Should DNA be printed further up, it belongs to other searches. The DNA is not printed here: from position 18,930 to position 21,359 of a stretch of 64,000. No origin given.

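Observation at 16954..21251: Two near-identical tandem heptamer repeats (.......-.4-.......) flank a SARP-type regulator locus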

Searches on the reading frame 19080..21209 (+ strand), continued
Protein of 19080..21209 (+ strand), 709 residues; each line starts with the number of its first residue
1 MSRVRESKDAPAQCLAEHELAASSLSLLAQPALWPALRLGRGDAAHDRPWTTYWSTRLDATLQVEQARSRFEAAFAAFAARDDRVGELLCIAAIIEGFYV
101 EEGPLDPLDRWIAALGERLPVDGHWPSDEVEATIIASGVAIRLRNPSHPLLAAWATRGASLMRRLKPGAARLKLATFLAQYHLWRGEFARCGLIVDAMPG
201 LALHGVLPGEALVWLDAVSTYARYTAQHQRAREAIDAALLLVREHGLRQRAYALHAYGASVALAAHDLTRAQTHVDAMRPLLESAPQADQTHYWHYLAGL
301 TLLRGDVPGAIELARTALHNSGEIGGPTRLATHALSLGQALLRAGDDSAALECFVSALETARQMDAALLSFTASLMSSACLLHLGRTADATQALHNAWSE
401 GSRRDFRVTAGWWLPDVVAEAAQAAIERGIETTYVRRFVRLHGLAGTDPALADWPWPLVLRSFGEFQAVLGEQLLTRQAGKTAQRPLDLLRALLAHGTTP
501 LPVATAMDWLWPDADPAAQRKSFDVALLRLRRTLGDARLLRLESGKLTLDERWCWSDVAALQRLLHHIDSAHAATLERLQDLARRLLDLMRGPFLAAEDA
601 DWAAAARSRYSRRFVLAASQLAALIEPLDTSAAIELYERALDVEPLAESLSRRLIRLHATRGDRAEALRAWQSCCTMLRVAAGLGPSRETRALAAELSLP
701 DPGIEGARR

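Call 67: predict_structure(alignment_id=A2)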
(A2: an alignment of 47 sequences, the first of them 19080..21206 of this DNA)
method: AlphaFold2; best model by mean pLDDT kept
length: 709 residues; sequences in the alignment: 47
mean_pLDDT: 91.9   pTM: 0.87
mean pLDDT of the five models: 91.9, 91.6, 91.1, 90.8, 90.4
residues with pLDDT >= 90: 586; 70-90: 85; 50-70: 24; < 50: 14
segments of 3 or more residues with pLDDT < 50: 1-10, 706-709
pLDDT, mean of each block of 10 residues (from residue 1): 41 81 92 86 87 93 91 97 97 92 84 96 92 96 93 95 90 95 94 84 75 94 95 96 89 95 96 96 75 96 98 96 89 98 98 98 96 98 98 98 96 94 96 97 90 94 95 80 83 95 97 95 96 94 95 95 93 93 94 92 95 96 96 97 94 97 96 94 92 95 56
secondary structure, 60 per line:
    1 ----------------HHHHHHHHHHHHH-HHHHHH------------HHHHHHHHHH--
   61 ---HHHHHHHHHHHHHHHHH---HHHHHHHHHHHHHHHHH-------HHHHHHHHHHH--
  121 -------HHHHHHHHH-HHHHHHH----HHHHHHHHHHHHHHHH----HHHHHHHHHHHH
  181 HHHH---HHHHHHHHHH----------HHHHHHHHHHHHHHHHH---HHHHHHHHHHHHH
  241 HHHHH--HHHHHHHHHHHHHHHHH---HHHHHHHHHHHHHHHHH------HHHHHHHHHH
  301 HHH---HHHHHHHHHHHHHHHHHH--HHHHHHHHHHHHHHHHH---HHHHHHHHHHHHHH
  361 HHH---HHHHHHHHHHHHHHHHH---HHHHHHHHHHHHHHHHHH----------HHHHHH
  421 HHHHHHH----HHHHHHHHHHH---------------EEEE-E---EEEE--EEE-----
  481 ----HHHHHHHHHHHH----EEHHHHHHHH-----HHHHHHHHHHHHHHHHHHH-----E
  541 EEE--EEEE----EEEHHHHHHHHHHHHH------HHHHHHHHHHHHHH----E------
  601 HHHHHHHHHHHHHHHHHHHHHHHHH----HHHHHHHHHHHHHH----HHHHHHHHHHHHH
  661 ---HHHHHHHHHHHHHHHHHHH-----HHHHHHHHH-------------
elements in order (helices of 4 or more, strands of 3 or more residues): H17-29 H31-36 H49-58 H64-80 H84-100 H108-118 H128-136 H138-144 H149-164 H169-184 H188-197 H208-224 H228-245 H248-264 H268-284 H291-303 H307-324 H327-343 H347-363 H367-383 H387-404 H415-427 H432-442 E458-461 E467-470 E473-475 H485-496 H503-510 H516-534 E540-543 E546-549 E554-556 H557-569 H576-589 H601-625 H630-643 H648-660 H664-682 H688-696
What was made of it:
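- On SARP family (Streptomyces antibiotic regulatory proteins): The AF2 model shows a beta-sheet at 458-475, helices 485-496, 503-510 and 516-534, and a wing at 540-549 (call 67).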

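Call 70: fold_search(model_id=the predicted structure, library=pdb)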
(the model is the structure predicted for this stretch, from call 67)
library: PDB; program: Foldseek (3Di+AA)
matches with E <= 10: 1500; with E <= 0.001: 144
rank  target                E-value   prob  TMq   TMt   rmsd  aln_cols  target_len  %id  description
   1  9hvq_Q                8.4e-08  1.00  0.25  0.21  26.3       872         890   11  Structure of the transcribing Pol II-DSIF-PAF-SPT6-RECQL5 complex (released 2025-07-16)
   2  8bbg_D                5.6e-07  1.00  0.34  0.21  23.9       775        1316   13  Structure of the IFT-A complex; anterograde IFT-A train model (released 2022-12-21)
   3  9rtt_Q                7.7e-07  1.00  0.24  0.20  19.5       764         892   12  Activated Elongation Complex with IWS1 and ELOF1 (released 2025-09-03)
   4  8k60_I                1.3e-06  1.00  0.28  0.68   5.8       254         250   23  Cryo-EM structure of Streptomyces coelicolor transcription initiation complex with the global transcription factor Afs (released 2024-07-31)
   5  8k60_J                2.7e-06  1.00  0.27  0.66   6.2       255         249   24  Cryo-EM structure of Streptomyces coelicolor transcription initiation complex with the global transcription factor Afs (released 2024-07-31)
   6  8fgw_D                3.6e-06  1.00  0.33  0.20  27.6       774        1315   14  Human IFT-A complex structures provide molecular insights into ciliary transport (released 2023-02-22)
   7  8bfi_B                3.9e-06  1.00  0.28  0.32  19.4       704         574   13  human CNOT1-CNOT10-CNOT11 module (released 2022-12-28)
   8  8hmd_C                4.7e-06  1.00  0.31  0.19  23.9       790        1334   10  base module state 2 of Tetrahymena IFT-A (released 2023-06-14)
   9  8hvr_I                4.9e-06  1.00  0.28  0.68   6.1       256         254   24  Cryo-EM structure of AfsR-dependent transcription activation complex with afsS promoter (released 2023-12-27)
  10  6af0_A                6.5e-06  1.00  0.23  0.19  23.3       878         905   10  Structure of Ctr9, Paf1 and Cdc73 ternary complex from Myceliophthora thermophila (released 2018-09-19)
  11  9a0j_G                8.2e-06  1.00  0.23  0.25  19.3       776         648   12  Deep learning enables the atomic structure determination of the Fanconi Anemia core complex from cryoEM (released 2020-09-15)
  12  4buj_F                8.6e-06  1.00  0.24  0.14  23.0       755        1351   12  Crystal structure of the S. cerevisiae Ski2-3-8 complex (released 2013-08-28)
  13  8fy3_B                1.0e-05  1.00  0.27  0.33  14.4       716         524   13  Structure of NOT1:NOT10:NOT11 module of the human CCR4-NOT complex (released 2023-07-26)
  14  4buj_B                1.0e-05  1.00  0.25  0.15  22.8       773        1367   10  Crystal structure of the S. cerevisiae Ski2-3-8 complex (released 2013-08-28)
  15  5l9u_O                1.2e-05  1.00  0.42  0.44   7.3       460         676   16  Model of human Anaphase-promoting complex/Cyclosome (APC/C-CDH1) with a cross linked Ubiquitin variant-substrate-UBE2C (released 2016-09-14)
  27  8q9t_E                3.4e-05  1.00  0.22  0.16  24.6       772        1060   10  CryoEM structure of a S. Cerevisiae Ski238 complex bound to RNA (released 2023-11-29)
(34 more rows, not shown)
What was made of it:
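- On SARP family (Streptomyces antibiotic regulatory proteins): Foldseek gives TM 0.66-0.68 to AfsR SARP (call 70).
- Closest known: RRNPP/Rap TPR receptors. Same: The N-terminal TPR superhelix of the model superposes on Rap proteins with TM 0.62-0.70 over about 380 columns (call 70).
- The AF2 model has pLDDT 91.9 and pTM 0.87, with TM 0.66-0.68 to AfsR SARP chains from transcription-initiation complexes (calls 67, 70).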

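Call 86: search_protein_families(library=ncbifam, proteins=[window:19080-21206:+, L001:12257-12727:+, L001:12759-13472:+, L001:13616-14143:+], max_evalue=0.01)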
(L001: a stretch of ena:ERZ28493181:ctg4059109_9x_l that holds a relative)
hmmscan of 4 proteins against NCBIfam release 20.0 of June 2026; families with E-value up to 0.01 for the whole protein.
window:19080-21206:+ (709 aa): 0 families

L001:12257-12727:+ (157 aa): 0 families

L001:12759-13472:+ (238 aa): 1 family
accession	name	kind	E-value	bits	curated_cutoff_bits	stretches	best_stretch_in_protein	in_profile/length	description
NF010641.0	PRK14038.1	equivalog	0.0026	16.6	554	1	133-225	296-385/454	ADP-specific glucokinase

L001:13616-14143:+ (176 aa): 0 families

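Call 95: search_protein_representatives(alignment_id=A2)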
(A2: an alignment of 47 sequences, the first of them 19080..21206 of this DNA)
Query: 47 sequences, 704 profile positions. Proteins with E-value up to 0.001 (for the whole library): 49896; up to 1e-10: 17692; up to 1e-30: 3764. The best 150 are listed.
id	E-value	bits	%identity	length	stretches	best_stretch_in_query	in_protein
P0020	0.0e+00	1079.0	-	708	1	12-702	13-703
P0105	6.6e-292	986.3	-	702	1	4-701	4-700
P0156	1.8e-233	793.1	-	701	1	12-700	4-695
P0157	7.9e-233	791.0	-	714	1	10-702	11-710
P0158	6.0e-171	586.4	-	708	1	20-701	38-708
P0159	4.1e-145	501.0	-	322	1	378-702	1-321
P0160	3.1e-143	494.8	-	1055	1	24-697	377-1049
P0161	1.2e-127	443.3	-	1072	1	45-700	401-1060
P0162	9.7e-126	437.0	-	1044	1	40-699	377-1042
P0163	4.4e-124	431.5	-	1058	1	24-698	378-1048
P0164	2.8e-123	428.9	-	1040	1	42-694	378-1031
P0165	8.0e-123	427.4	-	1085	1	46-699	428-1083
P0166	4.5e-122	424.9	-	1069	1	63-699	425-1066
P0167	4.6e-122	424.8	-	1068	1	46-698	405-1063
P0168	5.5e-121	421.3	-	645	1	68-699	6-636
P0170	9.9e-120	417.1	-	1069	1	22-697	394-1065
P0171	2.7e-119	415.7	-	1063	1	45-698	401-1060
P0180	1.5e-115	403.3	-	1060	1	47-699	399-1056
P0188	8.3e-114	397.6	-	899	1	48-699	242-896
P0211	4.7e-109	381.9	-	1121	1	26-700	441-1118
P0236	7.2e-106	371.3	-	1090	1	48-699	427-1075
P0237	8.5e-106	371.1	-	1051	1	41-697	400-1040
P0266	9.2e-104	364.4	-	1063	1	46-698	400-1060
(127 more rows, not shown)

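Call 96: search_protein_families(library=pfam, proteins=[P0160, P0161, P0170, P0211, P0188], max_evalue=0.001)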
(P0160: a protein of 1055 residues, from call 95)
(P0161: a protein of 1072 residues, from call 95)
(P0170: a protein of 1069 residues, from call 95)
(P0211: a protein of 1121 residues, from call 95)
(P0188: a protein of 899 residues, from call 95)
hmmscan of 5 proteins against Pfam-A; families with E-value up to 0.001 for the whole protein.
P0160 (1055 aa): 9 families
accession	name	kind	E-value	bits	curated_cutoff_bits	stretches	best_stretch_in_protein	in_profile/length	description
PF03704.23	BTAD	-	3.4e-20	73.3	22.1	1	912-1049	1-143/146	Bacterial transcriptional activator domain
PF13424.12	TPR_12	-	3.5e-12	46.8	30.1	1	657-720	12-77/77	Tetratricopeptide repeat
PF07719.23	TPR_2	-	3.1e-07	30.4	27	0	974-999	7-32/34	Tetratricopeptide repeat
PF00515.34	TPR_1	-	6.4e-07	29.4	27.8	0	974-999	7-32/34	Tetratricopeptide repeat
PF13191.12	AAA_16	-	2.1e-06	28.8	32.6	1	23-160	10-167/167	AAA ATPase domain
PF13176.12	TPR_7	-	3.7e-06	27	27.9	0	973-998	4-29/36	Tetratricopeptide repeat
PF14559.12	TPR_19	-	6.2e-06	26.9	25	1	981-1025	4-48/68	Tetratricopeptide repeat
PF13428.12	TPR_14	-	1.1e-05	26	23.5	0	972-1008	5-41/44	Tetratricopeptide repeat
PF13181.12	TPR_8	-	2e-05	24.8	25.7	0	973-999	6-32/34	Tetratricopeptide repeat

P0161 (1072 aa): 4 families
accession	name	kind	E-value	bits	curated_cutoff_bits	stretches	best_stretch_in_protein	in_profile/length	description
PF03704.23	BTAD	-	1.6e-16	61.4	22.1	1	914-1059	1-145/146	Bacterial transcriptional activator domain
PF17874.7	TPR_MalT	-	4.5e-09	36.5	45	1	539-765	89-315/336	MalT-like TPR region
PF24883.2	NPHP3_N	-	8.9e-06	26.4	24.8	0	28-82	14-60/164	Nephrocystin 3, N-terminal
PF13191.12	AAA_16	-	4.1e-05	24.6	32.6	1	24-139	11-146/167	AAA ATPase domain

P0170 (1069 aa): 6 families
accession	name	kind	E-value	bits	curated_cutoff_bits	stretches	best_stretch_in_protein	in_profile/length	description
PF03704.23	BTAD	-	1.3e-18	68.2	22.1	1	931-1064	1-142/146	Bacterial transcriptional activator domain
PF13424.12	TPR_12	-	5.1e-07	30.2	30.1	0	675-739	8-77/77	Tetratricopeptide repeat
PF00515.34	TPR_1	-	2.6e-06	27.5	27.8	0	989-1014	6-31/34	Tetratricopeptide repeat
PF13176.12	TPR_7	-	5.1e-06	26.6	27.9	0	987-1015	2-32/36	Tetratricopeptide repeat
PF13191.12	AAA_16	-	5.5e-05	24.2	32.6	1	40-170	10-160/167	AAA ATPase domain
PF07719.23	TPR_2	-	0.00054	20.3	27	0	990-1014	7-31/34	Tetratricopeptide repeat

P0211 (1121 aa): 4 families
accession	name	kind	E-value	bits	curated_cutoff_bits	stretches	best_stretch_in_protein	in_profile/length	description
PF03704.23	BTAD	-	4.2e-21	76.3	22.1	1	977-1117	1-145/146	Bacterial transcriptional activator domain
PF00486.34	Trans_reg_C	-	3.8e-07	30.5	26.2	1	904-958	7-60/77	Transcriptional regulatory protein, C terminal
PF13191.12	AAA_16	-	7.5e-05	23.7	32.6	0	80-194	10-144/167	AAA ATPase domain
PF14559.12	TPR_19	-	0.00014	22.5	25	0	746-791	21-63/68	Tetratricopeptide repeat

P0188 (899 aa): 6 families
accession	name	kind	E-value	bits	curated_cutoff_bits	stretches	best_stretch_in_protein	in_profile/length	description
PF03704.23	BTAD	-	2.8e-24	86.6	22.1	1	753-896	1-145/146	Bacterial transcriptional activator domain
PF17874.7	TPR_MalT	-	8.6e-06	25.7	45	0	503-607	94-199/336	MalT-like TPR region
PF13424.12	TPR_12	-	3.8e-05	24.2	30.1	0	411-473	4-68/77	Tetratricopeptide repeat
PF13428.12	TPR_14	-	4.6e-05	24.1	23.5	0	414-443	5-34/44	Tetratricopeptide repeat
PF00486.34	Trans_reg_C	-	0.0007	20.1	26.2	0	681-734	8-60/77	Transcriptional regulatory protein, C terminal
PF25170.1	TPR_WDR35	-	0.00081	19.7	27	0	181-219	7-44/68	WD repeat-containing protein 35, TPR repeats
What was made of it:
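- On MalT/LAL STAND regulators: It is present in the ~1060-aa relatives (call 96).
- Closest known: MalT/LAL-type STAND regulators. Same: The nearest larger relatives of this family are proteins of about 1040-1090 aa with AAA_16 + MalT-like TPR + Trans_reg_C + BTAD (calls 95, 96).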

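Call 97: list_cluster_members(proteins=[P0160, P0161, P0162, P0170, P0156, P0158])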
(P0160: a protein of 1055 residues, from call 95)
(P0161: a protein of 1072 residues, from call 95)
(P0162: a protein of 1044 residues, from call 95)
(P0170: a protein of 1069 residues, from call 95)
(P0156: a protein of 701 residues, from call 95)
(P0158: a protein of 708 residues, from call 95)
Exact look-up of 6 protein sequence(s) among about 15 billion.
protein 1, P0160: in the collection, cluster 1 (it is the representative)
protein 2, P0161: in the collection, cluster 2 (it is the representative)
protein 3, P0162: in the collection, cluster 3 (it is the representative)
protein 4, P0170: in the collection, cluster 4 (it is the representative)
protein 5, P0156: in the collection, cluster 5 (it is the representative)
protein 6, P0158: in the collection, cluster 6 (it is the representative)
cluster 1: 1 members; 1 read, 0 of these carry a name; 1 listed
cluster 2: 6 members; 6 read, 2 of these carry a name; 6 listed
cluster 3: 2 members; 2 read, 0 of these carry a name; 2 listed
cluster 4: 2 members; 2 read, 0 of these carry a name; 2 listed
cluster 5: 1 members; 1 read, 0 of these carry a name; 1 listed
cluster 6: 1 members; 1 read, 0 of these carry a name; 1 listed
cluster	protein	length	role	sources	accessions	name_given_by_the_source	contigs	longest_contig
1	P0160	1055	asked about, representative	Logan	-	-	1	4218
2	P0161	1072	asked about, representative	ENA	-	-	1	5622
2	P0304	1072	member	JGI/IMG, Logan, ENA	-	ATP/maltotriose-dependent transcriptional regulator MalT/DNA-binding SARP family ...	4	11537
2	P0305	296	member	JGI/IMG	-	DNA-binding SARP family transcriptional activator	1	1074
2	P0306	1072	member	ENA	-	-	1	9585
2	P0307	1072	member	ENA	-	-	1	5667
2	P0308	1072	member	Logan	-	-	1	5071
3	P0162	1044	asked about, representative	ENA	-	-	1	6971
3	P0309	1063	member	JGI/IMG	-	-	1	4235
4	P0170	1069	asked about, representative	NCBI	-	-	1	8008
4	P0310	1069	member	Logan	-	-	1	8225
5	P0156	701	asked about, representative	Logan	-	-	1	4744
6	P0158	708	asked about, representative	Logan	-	-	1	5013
